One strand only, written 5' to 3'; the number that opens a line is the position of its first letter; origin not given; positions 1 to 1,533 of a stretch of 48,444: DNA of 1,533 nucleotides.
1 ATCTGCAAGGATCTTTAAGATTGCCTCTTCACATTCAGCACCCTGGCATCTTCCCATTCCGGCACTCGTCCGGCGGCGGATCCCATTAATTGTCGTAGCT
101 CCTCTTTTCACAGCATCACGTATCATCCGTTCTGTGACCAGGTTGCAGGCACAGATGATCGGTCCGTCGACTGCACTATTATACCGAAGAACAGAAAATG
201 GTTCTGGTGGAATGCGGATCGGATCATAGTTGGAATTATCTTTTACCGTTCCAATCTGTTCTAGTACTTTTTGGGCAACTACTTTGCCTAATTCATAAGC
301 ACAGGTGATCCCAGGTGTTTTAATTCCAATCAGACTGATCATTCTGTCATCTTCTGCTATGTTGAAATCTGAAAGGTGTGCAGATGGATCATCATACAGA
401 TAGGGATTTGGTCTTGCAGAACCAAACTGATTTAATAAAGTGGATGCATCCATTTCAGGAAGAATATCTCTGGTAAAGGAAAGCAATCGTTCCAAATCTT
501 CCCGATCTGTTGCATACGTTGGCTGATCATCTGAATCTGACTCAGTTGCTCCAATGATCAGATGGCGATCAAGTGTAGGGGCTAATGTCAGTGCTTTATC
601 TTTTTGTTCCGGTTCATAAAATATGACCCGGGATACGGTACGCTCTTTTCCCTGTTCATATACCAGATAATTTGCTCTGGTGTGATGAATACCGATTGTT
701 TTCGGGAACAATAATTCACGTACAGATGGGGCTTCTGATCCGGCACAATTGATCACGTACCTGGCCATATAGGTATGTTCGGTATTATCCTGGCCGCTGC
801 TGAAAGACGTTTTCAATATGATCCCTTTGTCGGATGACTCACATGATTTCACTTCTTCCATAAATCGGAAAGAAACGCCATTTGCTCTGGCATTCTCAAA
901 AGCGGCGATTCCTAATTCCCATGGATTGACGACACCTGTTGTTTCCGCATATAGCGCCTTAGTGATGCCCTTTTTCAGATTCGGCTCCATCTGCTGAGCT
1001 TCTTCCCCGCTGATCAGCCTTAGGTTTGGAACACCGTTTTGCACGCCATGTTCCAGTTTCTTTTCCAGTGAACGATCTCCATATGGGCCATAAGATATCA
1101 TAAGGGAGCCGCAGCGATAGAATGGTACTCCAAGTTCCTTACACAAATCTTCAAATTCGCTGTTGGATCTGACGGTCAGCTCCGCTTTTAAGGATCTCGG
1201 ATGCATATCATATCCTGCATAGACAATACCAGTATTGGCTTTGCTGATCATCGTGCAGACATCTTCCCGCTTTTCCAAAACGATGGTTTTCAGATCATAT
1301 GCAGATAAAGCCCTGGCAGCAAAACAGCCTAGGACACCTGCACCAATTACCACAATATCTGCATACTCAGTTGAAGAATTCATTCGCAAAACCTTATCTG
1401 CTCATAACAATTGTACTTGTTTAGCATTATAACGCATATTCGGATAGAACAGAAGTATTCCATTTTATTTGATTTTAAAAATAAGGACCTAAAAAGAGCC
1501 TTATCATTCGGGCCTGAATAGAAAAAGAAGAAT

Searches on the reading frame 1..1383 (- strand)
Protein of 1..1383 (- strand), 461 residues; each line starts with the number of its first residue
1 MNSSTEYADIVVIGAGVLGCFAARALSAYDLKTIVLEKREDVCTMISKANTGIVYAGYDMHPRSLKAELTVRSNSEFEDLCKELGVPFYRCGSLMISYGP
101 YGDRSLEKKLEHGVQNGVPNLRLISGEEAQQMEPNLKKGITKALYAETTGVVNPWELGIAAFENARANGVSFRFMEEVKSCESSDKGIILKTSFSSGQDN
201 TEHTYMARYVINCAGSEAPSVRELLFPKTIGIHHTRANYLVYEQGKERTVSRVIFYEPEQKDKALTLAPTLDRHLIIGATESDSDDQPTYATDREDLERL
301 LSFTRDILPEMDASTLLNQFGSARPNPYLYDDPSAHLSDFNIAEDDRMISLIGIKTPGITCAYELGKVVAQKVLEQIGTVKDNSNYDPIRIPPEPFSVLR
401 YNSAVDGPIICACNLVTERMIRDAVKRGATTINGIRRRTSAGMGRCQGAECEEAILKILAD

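Call 13: find_homologous_proteins(query=window:1-1383:-, max_evalue=1e-30)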
Query window:1-1383:- (461 aa): 1344 proteins with E <= 1e-30 among 8000 candidates; the best 120 are listed.
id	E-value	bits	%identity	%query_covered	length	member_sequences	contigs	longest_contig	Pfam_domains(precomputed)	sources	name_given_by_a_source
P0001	5.3e-297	1003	95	100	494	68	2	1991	PF01266.31,PF07992.21,PF04324.21,PF01494.26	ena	-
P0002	1.0e-282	956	90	100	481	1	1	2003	PF01266.31,PF07992.21,PF04324.21,PF01494.26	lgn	-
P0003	1.5e-282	955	91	99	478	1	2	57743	PF01266.31,PF07992.21,PF04324.21,PF01494.26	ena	-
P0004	5.4e-282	953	90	99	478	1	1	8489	PF01266.31,PF07992.21,PF04324.21,PF01494.26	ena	-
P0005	5.4e-282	953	91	99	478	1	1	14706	PF01266.31,PF07992.21,PF04324.21,PF01494.26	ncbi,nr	ncbi:MAG: FAD-dependent oxidoreductase [Lachnospiraceae bacterium]|nr:FAD-dependent oxidoreductase [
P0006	7.5e-282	953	90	99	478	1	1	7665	PF01266.31,PF07992.21,PF04324.21,PF01494.26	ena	-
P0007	2.5e-278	941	89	100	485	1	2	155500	PF01266.31,PF07992.21,PF04324.21,PF01494.26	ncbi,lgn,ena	-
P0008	1.5e-258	876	83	99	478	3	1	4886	PF01266.31,PF07992.21,PF04324.21,PF01494.26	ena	-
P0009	6.9e-249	844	80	100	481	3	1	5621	PF17806.7,PF01266.31,PF07992.21,PF00070.34,PF04324.21,PF01494.26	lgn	-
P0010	1.1e-245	834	81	99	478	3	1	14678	PF01266.31,PF07992.21,PF04324.21,PF01494.26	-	-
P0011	2.8e-224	763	72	100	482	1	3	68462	PF17806.7,PF01266.31,PF13450.13,PF04324.21,PF01494.26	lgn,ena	-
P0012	7.8e-222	755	71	99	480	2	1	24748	PF01266.31,PF13450.13,PF04324.21,PF01494.26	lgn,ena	-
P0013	3.4e-218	743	71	100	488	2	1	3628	PF17806.7,PF01266.31,PF04324.21,PF01494.26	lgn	-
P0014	3.7e-182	624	62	99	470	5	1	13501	PF01266.31,PF04324.21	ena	-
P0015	1.7e-180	619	61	99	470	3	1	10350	PF01266.31,PF07992.21,PF04324.21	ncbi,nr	ncbi:MAG: FAD-dependent oxidoreductase [Lachnospiraceae bacterium]|nr:FAD-dependent oxidoreductase [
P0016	4.8e-179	614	61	99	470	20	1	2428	PF01266.31,PF13450.13,PF07992.21,PF04324.21,PF03486.21,PF01494.26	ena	-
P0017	6.9e-179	613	62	99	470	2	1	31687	PF01266.31,PF13450.13,PF04324.21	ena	-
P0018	5.8e-178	610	62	99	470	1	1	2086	PF01266.31,PF13450.13,PF00070.34,PF04324.21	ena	-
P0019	6.8e-159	548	56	98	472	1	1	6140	PF01266.31,PF13450.13,PF07992.21,PF00070.34,PF04324.21,PF03486.21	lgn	-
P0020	1.3e-130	454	47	99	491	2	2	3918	PF01266.31,PF13450.13,PF04324.21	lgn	-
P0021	5.9e-130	452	47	99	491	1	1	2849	PF01266.31,PF13450.13,PF04324.21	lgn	-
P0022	8.9e-130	452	48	99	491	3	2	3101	PF01266.31,PF13450.13,PF04324.21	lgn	-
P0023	9.6e-128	445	47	99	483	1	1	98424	PF01266.31,PF13450.13,PF00070.34,PF04324.21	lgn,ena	-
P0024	1.7e-127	444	89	49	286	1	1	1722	PF17806.7,PF01266.31,PF00806.26,PF04324.21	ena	-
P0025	4.3e-127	443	47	98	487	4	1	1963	PF01266.31,PF13450.13,PF07992.21,PF00070.34,PF04324.21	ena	-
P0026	1.2e-126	441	45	99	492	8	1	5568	PF01266.31,PF04324.21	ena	-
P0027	2.1e-125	437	46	98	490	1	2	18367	PF01266.31,PF13450.13,PF04324.21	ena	-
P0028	3.0e-125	437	47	99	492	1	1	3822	PF01266.31,PF13450.13,PF04324.21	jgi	-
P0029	4.7e-125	436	46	99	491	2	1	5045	PF01266.31,PF13450.13,PF04324.21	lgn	-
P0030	3.8e-124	433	47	99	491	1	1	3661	PF01266.31,PF13450.13,PF04324.21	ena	-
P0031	5.7e-124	432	46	98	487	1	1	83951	PF01266.31,PF07992.21,PF04324.21,PF13738.13,PF03486.21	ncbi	-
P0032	7.0e-124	432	47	99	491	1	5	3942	PF01266.31,PF13450.13,PF04324.21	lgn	-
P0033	8.4e-124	432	45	98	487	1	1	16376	PF01266.31,PF01593.31,PF07992.21,PF00070.34,PF04324.21,PF13738.13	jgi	-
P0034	9.7e-124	432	46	99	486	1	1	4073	PF01266.31,PF00890.31,PF07992.21,PF04324.21,PF13738.13,PF03486.21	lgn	-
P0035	1.1e-123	432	47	99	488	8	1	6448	PF01266.31,PF13450.13,PF07992.21,PF00070.34,PF04324.21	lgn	-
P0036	1.4e-123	431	46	99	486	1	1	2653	PF01266.31,PF07992.21,PF00070.34,PF04324.21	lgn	-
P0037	1.5e-123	431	46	97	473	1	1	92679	PF01266.31,PF04324.21,PF13738.13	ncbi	-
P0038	2.9e-123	430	48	98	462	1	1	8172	PF01266.31,PF04324.21,PF13738.13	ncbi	-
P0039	4.2e-123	430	48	98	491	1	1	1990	PF01266.31,PF13450.13,PF07992.21,PF04324.21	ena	-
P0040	2.5e-122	427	46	99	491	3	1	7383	PF01266.31,PF13450.13,PF07992.21,PF04324.21,PF01494.26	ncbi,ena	-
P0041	3.2e-122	427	46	99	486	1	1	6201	PF01266.31,PF13450.13,PF07992.21,PF00070.34,PF04324.21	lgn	-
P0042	3.6e-122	427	46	99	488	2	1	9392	PF01266.31,PF13450.13,PF07992.21,PF00070.34,PF04324.21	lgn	-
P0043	4.2e-122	426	46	98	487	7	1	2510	PF01266.31,PF13450.13,PF07992.21,PF00070.34,PF04324.21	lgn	-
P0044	4.2e-122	426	46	99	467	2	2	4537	PF01266.31,PF07992.21,PF00070.34,PF04324.21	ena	-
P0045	4.5e-122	426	46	99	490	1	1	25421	PF01266.31,PF13450.13,PF04324.21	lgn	-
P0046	8.8e-122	425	46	99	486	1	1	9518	PF01266.31,PF04324.21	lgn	-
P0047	1.0e-121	425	45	99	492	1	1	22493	PF01266.31,PF13450.13,PF00890.31,PF04324.21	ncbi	ncbi:MAG: NAD(P)/FAD-dependent oxidoreductase [Lawsonibacter sp.]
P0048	1.0e-121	425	45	99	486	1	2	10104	PF01266.31,PF13450.13,PF04324.21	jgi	-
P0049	1.1e-121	425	45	99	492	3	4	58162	PF01266.31,PF13450.13,PF04324.21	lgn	-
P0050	1.3e-121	425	45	99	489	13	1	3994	PF01266.31,PF13450.13,PF07992.21,PF00070.34,PF04324.21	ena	-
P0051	1.3e-121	425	46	99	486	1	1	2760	PF01266.31,PF13450.13,PF07992.21,PF04324.21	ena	-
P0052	1.6e-121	424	44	98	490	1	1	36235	PF01266.31,PF07992.21,PF04324.21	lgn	-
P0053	1.7e-121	424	45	99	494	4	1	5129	PF01266.31,PF13450.13,PF04324.21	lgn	-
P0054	2.1e-121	424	46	98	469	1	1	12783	PF01266.31,PF07992.21,PF00070.34,PF04324.21,PF13738.13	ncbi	-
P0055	2.4e-121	424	44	98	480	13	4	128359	PF01266.31,PF13450.13,PF07992.21,PF00070.34,PF04324.21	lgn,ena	-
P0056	2.7e-121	424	46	98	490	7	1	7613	PF01266.31,PF07992.21,PF04324.21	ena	-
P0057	2.9e-121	424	47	99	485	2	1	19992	PF17806.7,PF01266.31,PF13450.13,PF04324.21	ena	-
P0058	4.0e-121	423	46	99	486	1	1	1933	PF01266.31,PF13450.13,PF07992.21,PF04324.21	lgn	-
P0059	5.5e-121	423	45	99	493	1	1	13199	PF01266.31,PF13450.13,PF04324.21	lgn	-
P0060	6.3e-121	422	45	99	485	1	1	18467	PF01266.31,PF13450.13,PF07992.21,PF04324.21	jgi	-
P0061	8.9e-121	422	47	99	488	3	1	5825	PF01266.31,PF13450.13,PF07992.21,PF00070.34,PF04324.21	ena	-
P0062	1.1e-120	422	44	98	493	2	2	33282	PF01266.31,PF04324.21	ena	-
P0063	2.4e-120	421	46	99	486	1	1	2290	PF01266.31,PF13450.13,PF07992.21,PF00070.34,PF04324.21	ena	-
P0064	3.6e-120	420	46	99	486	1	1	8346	PF01266.31,PF13450.13,PF07992.21,PF00070.34,PF04324.21,PF01494.26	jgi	-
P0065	4.4e-120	420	46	97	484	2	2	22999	PF01266.31,PF04324.21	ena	-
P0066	5.3e-120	419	47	99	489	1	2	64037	PF17806.7,PF01266.31,PF04324.21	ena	-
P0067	6.2e-120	419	44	99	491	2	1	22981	PF01266.31,PF13450.13,PF04324.21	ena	-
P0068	6.2e-120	419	47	98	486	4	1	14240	PF01266.31,PF04324.21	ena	-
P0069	6.4e-120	419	47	99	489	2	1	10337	PF01266.31,PF04324.21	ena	-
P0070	6.6e-120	419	45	99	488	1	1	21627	PF01266.31,PF13450.13,PF04324.21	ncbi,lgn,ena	-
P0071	6.7e-120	419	46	98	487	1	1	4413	PF01266.31,PF13450.13,PF00070.34,PF04324.21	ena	-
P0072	1.1e-119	418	44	98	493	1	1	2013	PF01266.31,PF04324.21,PF01494.26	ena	-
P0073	1.1e-119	418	44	96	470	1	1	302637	PF01266.31,PF13450.13,PF07992.21,PF00070.34,PF04324.21,PF03486.21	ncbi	-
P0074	1.2e-119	418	45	98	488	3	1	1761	PF01266.31,PF13450.13,PF07992.21,PF00070.34,PF04324.21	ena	-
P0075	1.2e-119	418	44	99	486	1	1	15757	PF01266.31,PF07992.21,PF04324.21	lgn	-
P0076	1.5e-119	418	46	99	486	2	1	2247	PF01266.31,PF13450.13,PF07992.21,PF04324.21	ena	-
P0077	1.5e-119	418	47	99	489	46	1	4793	PF01266.31,PF13450.13,PF04324.21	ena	-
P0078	2.0e-119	418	45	98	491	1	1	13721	PF01266.31,PF04324.21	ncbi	-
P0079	2.2e-119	417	46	99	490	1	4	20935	PF01266.31,PF04324.21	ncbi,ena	-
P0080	2.5e-119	417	45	99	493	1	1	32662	PF01266.31,PF13450.13,PF07992.21,PF04324.21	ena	-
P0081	2.5e-119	417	45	98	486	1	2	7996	PF01266.31,PF13450.13,PF07992.21,PF04324.21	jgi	-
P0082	2.6e-119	417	46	99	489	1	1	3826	PF01266.31,PF04324.21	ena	-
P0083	2.6e-119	417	46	99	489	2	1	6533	PF01266.31,PF13450.13,PF04324.21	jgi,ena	-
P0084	3.3e-119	417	46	99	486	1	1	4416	PF01266.31,PF04324.21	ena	-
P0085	3.4e-119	417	45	99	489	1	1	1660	PF01266.31,PF13450.13,PF07992.21,PF00070.34,PF04324.21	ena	-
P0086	3.5e-119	417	43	100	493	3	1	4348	PF01266.31,PF07992.21,PF00070.34,PF04324.21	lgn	-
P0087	3.7e-119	417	46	99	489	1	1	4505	PF01266.31,PF04324.21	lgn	-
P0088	5.3e-119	416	46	99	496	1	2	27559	PF01266.31,PF13450.13,PF04324.21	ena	-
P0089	9.0e-119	415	44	100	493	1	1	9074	PF17806.7,PF01266.31,PF04324.21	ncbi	-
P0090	1.0e-118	415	45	99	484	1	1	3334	PF01266.31,PF04324.21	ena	-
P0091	1.3e-118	415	45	98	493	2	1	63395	PF01266.31,PF07992.21,PF04324.21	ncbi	-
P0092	1.7e-118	414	45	99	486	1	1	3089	PF01266.31,PF04324.21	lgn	-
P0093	1.8e-118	414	46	99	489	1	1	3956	PF01266.31,PF13450.13,PF04324.21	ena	-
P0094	2.2e-118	414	44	99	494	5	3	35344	PF01266.31,PF13450.13,PF04324.21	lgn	-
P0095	2.4e-118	414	44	99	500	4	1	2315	PF01266.31,PF04324.21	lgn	-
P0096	2.5e-118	414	46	99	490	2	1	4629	PF01266.31,PF13450.13,PF07992.21,PF04324.21,PF01494.26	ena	-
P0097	2.6e-118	414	45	98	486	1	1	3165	PF01266.31,PF04324.21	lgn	-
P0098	3.3e-118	414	44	99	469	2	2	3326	PF01266.31,PF04324.21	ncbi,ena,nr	ncbi:MAG: NAD(P)/FAD-dependent oxidoreductase [Oscillospiraceae bacterium]|nr:NAD(P)/FAD-dependent o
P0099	3.4e-118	413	47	99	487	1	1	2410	PF01266.31,PF04324.21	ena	-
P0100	3.8e-118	413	45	98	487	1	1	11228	PF01266.31,PF13450.13,PF07992.21,PF00070.34,PF04324.21,PF13738.13,PF03486.21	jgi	-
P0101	3.9e-118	413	43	99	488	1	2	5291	PF01266.31,PF04324.21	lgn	-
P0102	4.0e-118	413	46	98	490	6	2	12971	PF01266.31,PF04324.21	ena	-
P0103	4.1e-118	413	45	98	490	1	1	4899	PF01266.31,PF13450.13,PF00070.34,PF04324.21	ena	-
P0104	4.5e-118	413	45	100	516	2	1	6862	PF01266.31,PF13450.13,PF04324.21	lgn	-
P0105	5.3e-118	413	45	99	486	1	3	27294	PF01266.31,PF13450.13,PF07992.21,PF04324.21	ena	-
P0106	5.3e-118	413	45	99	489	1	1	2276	PF01266.31,PF13450.13,PF04324.21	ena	-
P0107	6.4e-118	413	44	98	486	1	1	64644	PF01266.31,PF07992.21,PF04324.21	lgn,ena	-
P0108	6.5e-118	413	47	99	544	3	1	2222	PF01266.31,PF13450.13,PF04324.21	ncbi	-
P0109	8.8e-118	412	46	99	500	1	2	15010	PF01266.31,PF13450.13,PF07992.21,PF04324.21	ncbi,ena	-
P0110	1.0e-117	412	44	99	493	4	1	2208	PF01266.31,PF13450.13,PF04324.21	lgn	-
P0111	1.2e-117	412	46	99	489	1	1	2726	PF17806.7,PF01266.31,PF07992.21,PF04324.21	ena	-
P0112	2.2e-117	411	45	99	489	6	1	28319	PF01266.31,PF04324.21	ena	-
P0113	2.5e-117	411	44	98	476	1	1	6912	PF01266.31,PF13450.13,PF07992.21,PF04324.21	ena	-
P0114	3.0e-117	410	44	99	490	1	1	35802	PF01266.31,PF07992.21,PF04324.21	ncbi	-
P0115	3.1e-117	410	44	98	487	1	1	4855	PF01266.31,PF13450.13,PF07992.21,PF00070.34,PF04324.21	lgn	-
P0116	3.2e-117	410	45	98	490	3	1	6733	PF01266.31,PF13450.13,PF04324.21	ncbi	-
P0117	3.3e-117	410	44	99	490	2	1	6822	PF01266.31,PF04324.21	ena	-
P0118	3.8e-117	410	45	98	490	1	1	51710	PF01266.31,PF13450.13,PF00070.34,PF04324.21,PF01494.26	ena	-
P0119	4.9e-117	410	46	99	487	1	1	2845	PF01266.31,PF13450.13,PF07992.21,PF00070.34,PF04324.21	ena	-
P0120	5.3e-117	410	46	98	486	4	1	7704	PF01266.31,PF13450.13,PF07992.21,PF00070.34,PF04324.21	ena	-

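Call 14: find_encoding_contigs(protein=P0003, flank=4000, max_places=3)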
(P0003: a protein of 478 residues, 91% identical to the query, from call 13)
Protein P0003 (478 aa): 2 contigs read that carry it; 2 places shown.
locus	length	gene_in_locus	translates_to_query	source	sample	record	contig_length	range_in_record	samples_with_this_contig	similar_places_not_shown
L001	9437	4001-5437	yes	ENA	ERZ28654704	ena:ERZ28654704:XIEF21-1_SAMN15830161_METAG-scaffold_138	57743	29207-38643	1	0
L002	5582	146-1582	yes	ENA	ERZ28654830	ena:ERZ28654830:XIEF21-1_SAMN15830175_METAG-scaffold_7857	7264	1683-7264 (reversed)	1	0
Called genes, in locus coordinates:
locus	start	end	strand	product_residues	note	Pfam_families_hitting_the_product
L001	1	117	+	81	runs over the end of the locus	PF03840:SecG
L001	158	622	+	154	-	PF01668:SmpB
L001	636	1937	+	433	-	PF00501:AMP-binding, PF14535:AMP-binding_C_2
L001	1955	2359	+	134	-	PF01842:ACT (faint), PF19571:ACT_8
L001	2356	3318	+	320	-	PF13529:Peptidase_C39_2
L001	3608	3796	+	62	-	-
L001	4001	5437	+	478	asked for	PF01266:DAO, PF07992:Pyr_redox_2 (faint), PF01494:FAD_binding_3 (weak), PF04324:Fer2_BFD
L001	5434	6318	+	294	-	PF00892:EamA, PF03151:TPT (weak), PF00892:EamA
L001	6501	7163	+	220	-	PF12822:ECF_trnsprt (weak), PF09515:Thia_YuaJ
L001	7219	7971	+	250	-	PF01479:S4, PF00849:PseudoU_synth_2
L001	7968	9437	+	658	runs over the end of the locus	PF22745:Nlig-Ia, PF14520:HHH_5 (faint), PF01653:DNA_ligase_aden, PF03120:OB_DNA_ligase, PF12826:HHH_2, PF00533:BRCT, PF12738:PTCB-BRCT (faint)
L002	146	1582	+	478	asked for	PF01266:DAO, PF07992:Pyr_redox_2 (faint), PF01494:FAD_binding_3 (weak), PF04324:Fer2_BFD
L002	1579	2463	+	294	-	PF00892:EamA, PF03151:TPT (weak), PF00892:EamA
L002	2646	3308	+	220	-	PF12822:ECF_trnsprt (weak), PF09515:Thia_YuaJ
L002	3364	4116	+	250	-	PF01479:S4, PF00849:PseudoU_synth_2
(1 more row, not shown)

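Call 15: find_encoding_contigs(protein=P0007, flank=4000, max_places=3)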
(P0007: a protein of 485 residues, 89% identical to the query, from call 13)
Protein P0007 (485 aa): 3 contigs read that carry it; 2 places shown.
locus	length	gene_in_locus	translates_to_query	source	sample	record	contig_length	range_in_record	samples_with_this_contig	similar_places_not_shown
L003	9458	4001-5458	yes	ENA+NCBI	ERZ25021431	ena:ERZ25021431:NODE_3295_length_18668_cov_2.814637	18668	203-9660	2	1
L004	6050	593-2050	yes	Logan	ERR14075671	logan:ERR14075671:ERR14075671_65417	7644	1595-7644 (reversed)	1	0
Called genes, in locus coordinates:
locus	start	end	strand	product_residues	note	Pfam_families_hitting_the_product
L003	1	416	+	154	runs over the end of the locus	PF01668:SmpB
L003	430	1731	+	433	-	PF00501:AMP-binding, PF14535:AMP-binding_C_2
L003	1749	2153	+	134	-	PF01842:ACT (faint), PF19571:ACT_8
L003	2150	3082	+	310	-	PF13529:Peptidase_C39_2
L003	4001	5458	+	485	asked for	PF01266:DAO, PF01494:FAD_binding_3 (faint), PF07992:Pyr_redox_2 (faint), PF04324:Fer2_BFD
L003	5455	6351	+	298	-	PF00892:EamA, PF03151:TPT (weak), PF00892:EamA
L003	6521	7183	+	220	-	PF12822:ECF_trnsprt (weak), PF09515:Thia_YuaJ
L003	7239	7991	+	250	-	PF01479:S4, PF00849:PseudoU_synth_2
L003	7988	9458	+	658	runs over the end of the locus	PF22745:Nlig-Ia, PF01653:DNA_ligase_aden, PF03120:OB_DNA_ligase, PF03119:DNA_ligase_ZBD (faint), PF14520:HHH_5 (faint), PF12826:HHH_2, PF00533:BRCT, PF12738:PTCB-BRCT (faint)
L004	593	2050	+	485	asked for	PF01266:DAO, PF01494:FAD_binding_3 (faint), PF07992:Pyr_redox_2 (faint), PF04324:Fer2_BFD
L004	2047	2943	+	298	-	PF00892:EamA, PF03151:TPT (weak), PF00892:EamA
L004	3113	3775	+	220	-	PF12822:ECF_trnsprt (weak), PF09515:Thia_YuaJ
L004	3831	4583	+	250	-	PF01479:S4, PF00849:PseudoU_synth_2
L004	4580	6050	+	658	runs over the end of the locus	PF22745:Nlig-Ia, PF01653:DNA_ligase_aden, PF03120:OB_DNA_ligase, PF03119:DNA_ligase_ZBD (faint), PF14520:HHH_5 (faint), PF12826:HHH_2, PF00533:BRCT, PF12738:PTCB-BRCT (faint)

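Call 16: find_encoding_contigs(protein=P0010, flank=4000, max_places=3)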
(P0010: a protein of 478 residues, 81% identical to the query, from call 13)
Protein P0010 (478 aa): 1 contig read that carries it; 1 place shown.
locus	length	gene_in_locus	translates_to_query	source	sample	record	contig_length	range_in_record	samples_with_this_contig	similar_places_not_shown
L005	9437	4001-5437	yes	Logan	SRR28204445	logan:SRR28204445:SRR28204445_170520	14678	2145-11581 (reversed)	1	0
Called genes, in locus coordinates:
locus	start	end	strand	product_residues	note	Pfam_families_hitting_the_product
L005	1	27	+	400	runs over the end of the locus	PF09587:PGA_cap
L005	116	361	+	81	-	PF03840:SecG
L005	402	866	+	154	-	PF01668:SmpB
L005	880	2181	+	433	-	PF00501:AMP-binding, PF14535:AMP-binding_C_2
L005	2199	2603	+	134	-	PF01842:ACT (faint), PF19571:ACT_8, PF22629:ACT_AHAS_ss (faint)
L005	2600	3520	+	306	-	PF13529:Peptidase_C39_2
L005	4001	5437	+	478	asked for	PF01266:DAO, PF01494:FAD_binding_3 (faint), PF07992:Pyr_redox_2 (faint), PF04324:Fer2_BFD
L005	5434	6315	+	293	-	PF00892:EamA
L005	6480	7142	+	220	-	PF12822:ECF_trnsprt (weak), PF09515:Thia_YuaJ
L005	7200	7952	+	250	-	PF01479:S4, PF00849:PseudoU_synth_2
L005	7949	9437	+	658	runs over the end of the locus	PF22745:Nlig-Ia, PF01653:DNA_ligase_aden, PF03120:OB_DNA_ligase, PF14520:HHH_5 (faint), PF12826:HHH_2, PF00533:BRCT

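Call 17: find_encoding_contigs(protein=P0011, flank=4000, max_places=3)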
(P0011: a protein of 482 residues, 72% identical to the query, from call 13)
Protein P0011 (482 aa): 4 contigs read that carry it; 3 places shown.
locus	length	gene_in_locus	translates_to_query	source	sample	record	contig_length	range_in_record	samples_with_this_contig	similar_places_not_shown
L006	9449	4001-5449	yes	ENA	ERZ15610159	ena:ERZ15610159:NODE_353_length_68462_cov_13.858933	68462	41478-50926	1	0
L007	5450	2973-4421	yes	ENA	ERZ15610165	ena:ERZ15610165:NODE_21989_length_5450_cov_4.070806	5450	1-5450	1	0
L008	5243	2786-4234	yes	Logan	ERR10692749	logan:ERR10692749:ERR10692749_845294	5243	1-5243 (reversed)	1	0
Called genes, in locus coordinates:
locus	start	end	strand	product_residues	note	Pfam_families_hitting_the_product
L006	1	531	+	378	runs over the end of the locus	PF13529:Peptidase_C39_2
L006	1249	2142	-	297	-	PF23023:Anti-Pycsar_Apyc1 (faint), PF00753:Lactamase_B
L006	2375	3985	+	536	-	PF08238:Sel1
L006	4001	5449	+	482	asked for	PF01266:DAO, PF01494:FAD_binding_3 (faint), PF13450:NAD_binding_8 (faint), PF17806:SO_alpha_A3 (faint), PF04324:Fer2_BFD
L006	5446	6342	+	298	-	PF00892:EamA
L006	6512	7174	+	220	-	PF09515:Thia_YuaJ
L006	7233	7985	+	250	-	PF01479:S4, PF00849:PseudoU_synth_2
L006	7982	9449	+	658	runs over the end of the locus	PF22745:Nlig-Ia, PF01653:DNA_ligase_aden, PF03120:OB_DNA_ligase, PF14520:HHH_5 (faint), PF12738:PTCB-BRCT (faint), PF12826:HHH_2, PF00533:BRCT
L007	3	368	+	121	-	?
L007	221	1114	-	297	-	PF23023:Anti-Pycsar_Apyc1 (faint), PF00753:Lactamase_B, PF12706:Lactamase_B_2 (weak)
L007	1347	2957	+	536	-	PF08238:Sel1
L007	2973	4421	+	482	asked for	PF01266:DAO, PF01494:FAD_binding_3 (faint), PF13450:NAD_binding_8 (faint), PF17806:SO_alpha_A3 (faint), PF04324:Fer2_BFD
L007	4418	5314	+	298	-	PF00892:EamA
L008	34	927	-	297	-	PF23023:Anti-Pycsar_Apyc1 (faint), PF00753:Lactamase_B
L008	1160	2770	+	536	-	PF08238:Sel1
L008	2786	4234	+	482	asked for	PF01266:DAO, PF01494:FAD_binding_3 (faint), PF13450:NAD_binding_8 (faint), PF17806:SO_alpha_A3 (faint), PF04324:Fer2_BFD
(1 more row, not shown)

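Call 20: find_encoding_contigs(protein=P0004, flank=3000, max_places=2)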
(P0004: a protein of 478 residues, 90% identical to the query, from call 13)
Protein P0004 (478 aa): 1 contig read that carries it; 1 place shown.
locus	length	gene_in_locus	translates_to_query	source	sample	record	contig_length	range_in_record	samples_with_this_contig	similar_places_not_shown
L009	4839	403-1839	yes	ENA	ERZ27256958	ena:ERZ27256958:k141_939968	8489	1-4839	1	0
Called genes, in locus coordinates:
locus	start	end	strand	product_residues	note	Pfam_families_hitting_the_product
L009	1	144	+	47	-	?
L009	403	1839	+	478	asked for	PF01266:DAO, PF07992:Pyr_redox_2 (faint), PF01494:FAD_binding_3 (weak), PF04324:Fer2_BFD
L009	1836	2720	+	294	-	PF00892:EamA, PF03151:TPT (weak), PF00892:EamA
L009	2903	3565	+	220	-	PF12822:ECF_trnsprt (weak), PF09515:Thia_YuaJ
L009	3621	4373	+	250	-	PF01479:S4, PF00849:PseudoU_synth_2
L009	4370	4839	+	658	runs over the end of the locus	PF22745:Nlig-Ia, PF14520:HHH_5 (faint), PF01653:DNA_ligase_aden, PF03120:OB_DNA_ligase, PF12826:HHH_2, PF00533:BRCT, PF12738:PTCB-BRCT (faint)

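Call 21: find_encoding_contigs(protein=P0005, flank=3000, max_places=2)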
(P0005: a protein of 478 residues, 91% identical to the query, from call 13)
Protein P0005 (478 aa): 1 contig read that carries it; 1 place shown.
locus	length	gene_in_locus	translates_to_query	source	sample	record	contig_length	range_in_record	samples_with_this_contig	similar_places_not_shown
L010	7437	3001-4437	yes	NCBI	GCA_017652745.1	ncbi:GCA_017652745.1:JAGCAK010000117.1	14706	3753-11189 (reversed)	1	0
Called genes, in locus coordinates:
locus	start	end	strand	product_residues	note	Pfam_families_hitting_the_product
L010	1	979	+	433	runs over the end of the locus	PF00501:AMP-binding, PF14535:AMP-binding_C_2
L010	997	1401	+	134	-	PF01842:ACT (faint), PF19571:ACT_8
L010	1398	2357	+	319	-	PF13529:Peptidase_C39_2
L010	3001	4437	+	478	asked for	PF01266:DAO, PF07992:Pyr_redox_2 (faint), PF01494:FAD_binding_3 (weak), PF04324:Fer2_BFD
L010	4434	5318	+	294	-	PF00892:EamA, PF03151:TPT (weak), PF00892:EamA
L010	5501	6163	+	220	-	PF12822:ECF_trnsprt (weak), PF09515:Thia_YuaJ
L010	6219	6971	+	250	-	PF01479:S4, PF00849:PseudoU_synth_2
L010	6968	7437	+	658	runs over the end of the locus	PF22745:Nlig-Ia, PF01653:DNA_ligase_aden, PF03120:OB_DNA_ligase, PF12826:HHH_2, PF00533:BRCT, PF12738:PTCB-BRCT (faint)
